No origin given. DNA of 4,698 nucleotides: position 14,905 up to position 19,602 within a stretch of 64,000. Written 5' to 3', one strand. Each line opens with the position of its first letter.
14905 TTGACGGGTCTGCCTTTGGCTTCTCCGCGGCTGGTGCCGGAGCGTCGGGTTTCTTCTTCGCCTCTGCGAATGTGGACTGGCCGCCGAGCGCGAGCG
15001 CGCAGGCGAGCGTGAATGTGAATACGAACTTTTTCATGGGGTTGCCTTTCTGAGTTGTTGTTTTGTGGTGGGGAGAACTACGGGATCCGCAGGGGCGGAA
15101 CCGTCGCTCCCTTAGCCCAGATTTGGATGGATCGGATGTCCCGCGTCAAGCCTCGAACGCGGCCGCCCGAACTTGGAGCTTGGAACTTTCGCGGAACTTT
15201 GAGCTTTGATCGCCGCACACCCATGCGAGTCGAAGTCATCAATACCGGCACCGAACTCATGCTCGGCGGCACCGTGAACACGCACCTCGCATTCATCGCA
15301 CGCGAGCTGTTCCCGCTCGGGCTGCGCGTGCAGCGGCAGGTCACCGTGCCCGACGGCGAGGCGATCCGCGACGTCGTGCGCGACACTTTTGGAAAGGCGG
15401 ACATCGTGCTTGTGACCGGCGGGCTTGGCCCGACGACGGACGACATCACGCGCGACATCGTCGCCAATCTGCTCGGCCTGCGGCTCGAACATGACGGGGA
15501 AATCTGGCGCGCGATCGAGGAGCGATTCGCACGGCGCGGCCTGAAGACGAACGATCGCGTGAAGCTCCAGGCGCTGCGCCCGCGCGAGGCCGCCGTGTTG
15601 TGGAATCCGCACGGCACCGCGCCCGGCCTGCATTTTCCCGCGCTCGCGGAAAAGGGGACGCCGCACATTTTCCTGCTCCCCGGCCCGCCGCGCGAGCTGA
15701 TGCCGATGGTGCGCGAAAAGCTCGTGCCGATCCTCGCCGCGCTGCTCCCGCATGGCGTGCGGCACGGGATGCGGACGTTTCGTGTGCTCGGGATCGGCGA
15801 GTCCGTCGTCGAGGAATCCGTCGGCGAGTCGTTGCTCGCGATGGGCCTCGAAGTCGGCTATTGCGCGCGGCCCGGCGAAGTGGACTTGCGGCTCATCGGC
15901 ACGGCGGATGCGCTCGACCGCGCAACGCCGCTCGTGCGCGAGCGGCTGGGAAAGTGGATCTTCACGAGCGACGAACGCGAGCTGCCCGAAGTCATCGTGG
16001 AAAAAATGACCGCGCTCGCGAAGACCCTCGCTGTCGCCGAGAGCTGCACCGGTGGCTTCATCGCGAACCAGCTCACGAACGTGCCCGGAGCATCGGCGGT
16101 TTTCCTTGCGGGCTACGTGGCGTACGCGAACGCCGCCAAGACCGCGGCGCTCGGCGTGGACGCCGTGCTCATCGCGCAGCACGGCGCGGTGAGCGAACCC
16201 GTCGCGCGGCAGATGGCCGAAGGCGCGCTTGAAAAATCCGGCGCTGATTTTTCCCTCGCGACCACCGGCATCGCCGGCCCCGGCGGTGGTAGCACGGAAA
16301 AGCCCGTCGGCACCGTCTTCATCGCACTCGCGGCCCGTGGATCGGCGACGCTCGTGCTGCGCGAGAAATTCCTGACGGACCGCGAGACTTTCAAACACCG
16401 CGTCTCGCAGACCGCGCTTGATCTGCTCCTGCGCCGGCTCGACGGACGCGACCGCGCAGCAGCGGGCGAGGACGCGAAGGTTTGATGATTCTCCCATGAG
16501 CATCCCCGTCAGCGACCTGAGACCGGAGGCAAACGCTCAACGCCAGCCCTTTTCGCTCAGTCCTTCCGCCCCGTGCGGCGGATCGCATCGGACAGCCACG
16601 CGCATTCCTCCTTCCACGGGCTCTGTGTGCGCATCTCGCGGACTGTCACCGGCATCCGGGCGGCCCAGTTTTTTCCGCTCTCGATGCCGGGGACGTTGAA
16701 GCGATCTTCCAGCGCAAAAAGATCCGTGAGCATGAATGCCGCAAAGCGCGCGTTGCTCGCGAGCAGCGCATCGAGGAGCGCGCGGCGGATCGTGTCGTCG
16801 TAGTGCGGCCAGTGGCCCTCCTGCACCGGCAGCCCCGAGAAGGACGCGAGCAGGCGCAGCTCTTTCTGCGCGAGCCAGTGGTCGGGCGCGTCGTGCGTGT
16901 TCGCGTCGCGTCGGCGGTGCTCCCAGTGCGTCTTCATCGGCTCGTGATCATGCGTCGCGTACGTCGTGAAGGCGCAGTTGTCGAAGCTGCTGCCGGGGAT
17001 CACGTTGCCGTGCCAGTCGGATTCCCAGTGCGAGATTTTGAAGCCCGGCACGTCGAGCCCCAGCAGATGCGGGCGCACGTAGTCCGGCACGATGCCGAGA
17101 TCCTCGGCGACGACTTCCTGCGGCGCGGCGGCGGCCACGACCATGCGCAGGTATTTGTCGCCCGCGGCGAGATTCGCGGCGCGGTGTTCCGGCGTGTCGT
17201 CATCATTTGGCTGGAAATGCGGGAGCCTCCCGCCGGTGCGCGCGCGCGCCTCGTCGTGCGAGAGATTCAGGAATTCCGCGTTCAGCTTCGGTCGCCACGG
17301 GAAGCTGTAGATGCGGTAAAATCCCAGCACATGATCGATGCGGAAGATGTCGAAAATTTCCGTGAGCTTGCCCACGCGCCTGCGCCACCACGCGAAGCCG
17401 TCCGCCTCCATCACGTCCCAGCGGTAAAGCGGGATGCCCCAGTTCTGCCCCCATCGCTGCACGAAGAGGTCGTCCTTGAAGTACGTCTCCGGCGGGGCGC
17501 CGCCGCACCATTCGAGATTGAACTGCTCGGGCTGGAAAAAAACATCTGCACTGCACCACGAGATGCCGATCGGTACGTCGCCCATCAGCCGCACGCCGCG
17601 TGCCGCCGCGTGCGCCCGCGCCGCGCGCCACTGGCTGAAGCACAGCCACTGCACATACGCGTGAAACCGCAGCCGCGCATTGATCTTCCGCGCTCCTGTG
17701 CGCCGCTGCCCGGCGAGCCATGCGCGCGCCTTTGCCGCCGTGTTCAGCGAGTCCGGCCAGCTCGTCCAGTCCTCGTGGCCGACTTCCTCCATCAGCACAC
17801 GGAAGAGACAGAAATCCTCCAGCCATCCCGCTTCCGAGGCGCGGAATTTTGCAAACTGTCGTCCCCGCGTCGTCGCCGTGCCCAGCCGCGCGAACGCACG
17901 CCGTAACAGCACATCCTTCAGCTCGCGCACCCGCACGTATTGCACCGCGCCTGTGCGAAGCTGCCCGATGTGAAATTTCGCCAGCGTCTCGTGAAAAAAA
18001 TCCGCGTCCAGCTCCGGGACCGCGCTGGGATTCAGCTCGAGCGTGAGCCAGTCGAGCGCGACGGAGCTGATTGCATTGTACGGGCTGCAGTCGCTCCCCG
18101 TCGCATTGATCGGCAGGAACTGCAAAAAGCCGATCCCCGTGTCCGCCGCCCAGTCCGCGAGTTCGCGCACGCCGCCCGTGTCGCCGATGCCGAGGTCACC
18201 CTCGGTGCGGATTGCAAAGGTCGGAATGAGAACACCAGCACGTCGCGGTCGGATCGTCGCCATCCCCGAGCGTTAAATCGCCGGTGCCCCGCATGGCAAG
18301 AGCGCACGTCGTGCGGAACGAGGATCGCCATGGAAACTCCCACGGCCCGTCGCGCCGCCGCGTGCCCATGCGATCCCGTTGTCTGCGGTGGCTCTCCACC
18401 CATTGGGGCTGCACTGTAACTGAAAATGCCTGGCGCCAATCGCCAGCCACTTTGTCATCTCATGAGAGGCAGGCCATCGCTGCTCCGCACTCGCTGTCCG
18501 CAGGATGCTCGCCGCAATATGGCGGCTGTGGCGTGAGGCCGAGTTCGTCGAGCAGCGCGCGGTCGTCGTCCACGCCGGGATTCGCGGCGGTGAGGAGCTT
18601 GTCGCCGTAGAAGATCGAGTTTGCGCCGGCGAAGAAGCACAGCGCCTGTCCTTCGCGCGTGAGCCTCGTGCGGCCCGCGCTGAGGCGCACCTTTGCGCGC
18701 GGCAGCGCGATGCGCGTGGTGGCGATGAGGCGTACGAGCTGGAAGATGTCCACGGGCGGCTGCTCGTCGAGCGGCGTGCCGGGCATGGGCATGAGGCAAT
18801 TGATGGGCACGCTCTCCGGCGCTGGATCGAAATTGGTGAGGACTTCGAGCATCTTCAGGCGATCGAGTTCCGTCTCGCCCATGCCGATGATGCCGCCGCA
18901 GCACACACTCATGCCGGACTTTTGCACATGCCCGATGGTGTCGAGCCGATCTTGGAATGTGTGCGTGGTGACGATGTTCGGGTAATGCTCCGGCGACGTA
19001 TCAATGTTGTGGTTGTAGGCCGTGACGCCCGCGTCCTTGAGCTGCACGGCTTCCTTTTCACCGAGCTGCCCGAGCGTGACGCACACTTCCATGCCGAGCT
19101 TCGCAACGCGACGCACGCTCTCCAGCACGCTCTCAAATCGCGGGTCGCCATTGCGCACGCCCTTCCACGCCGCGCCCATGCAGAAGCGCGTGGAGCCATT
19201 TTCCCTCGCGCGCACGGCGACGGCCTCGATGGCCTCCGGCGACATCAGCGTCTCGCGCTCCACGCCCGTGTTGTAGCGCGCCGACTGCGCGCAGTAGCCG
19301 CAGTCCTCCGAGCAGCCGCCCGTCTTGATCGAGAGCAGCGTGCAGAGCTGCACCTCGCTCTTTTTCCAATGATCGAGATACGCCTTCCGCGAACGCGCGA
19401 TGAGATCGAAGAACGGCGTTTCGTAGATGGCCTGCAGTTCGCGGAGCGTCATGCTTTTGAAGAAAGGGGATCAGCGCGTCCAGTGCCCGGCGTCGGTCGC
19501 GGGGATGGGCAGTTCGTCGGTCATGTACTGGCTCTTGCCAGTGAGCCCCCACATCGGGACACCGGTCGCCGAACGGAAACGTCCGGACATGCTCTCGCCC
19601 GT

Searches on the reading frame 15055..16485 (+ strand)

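Call 30: search_protein_families(library=pfam, proteins=[window:15055-16485:+], max_evalue=0.0001)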
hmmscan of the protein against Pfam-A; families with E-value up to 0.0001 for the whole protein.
window:15055-16485:+ (476 aa): 3 families
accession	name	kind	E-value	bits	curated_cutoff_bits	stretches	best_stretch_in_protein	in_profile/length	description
PF02464.23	CinA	-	2.7e-52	176.9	23.5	1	309-461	3-154/155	Competence-damaged protein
PF00994.29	MoCF_biosynth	-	2.9e-29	102.1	26.6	1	60-228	1-143/144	Probable molybdopterin binding domain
PF18146.6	CinA_KH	-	5.6e-08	33.2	27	1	240-303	2-72/73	Damage-inducible protein CinA KH domain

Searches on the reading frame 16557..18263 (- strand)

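Call 30: search_protein_families(library=pfam, proteins=[window:16557-18263:-], max_evalue=0.0001)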
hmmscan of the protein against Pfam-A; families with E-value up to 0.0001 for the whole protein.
window:16557-18263:- (568 aa): 1 family
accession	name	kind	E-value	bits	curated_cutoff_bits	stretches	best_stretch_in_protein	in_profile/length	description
PF02446.23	Glyco_hydro_77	-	1.1e-103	348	25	1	14-538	2-460/465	4-alpha-glucanotransferase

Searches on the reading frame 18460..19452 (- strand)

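Call 30: search_protein_families(library=pfam, proteins=[window:18460-19452:-], max_evalue=0.0001)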
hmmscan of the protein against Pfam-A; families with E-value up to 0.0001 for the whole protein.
window:18460-19452:- (330 aa): 2 families
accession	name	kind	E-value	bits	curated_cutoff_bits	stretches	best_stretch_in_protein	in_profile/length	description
PF06968.18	BATS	-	3.5e-26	91.6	22.2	1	216-306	1-87/88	Biotin and Thiamin Synthesis associated domain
PF04055.27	Radical_SAM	-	2.4e-19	70.6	29.5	1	42-204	2-165/166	Radical SAM superfamily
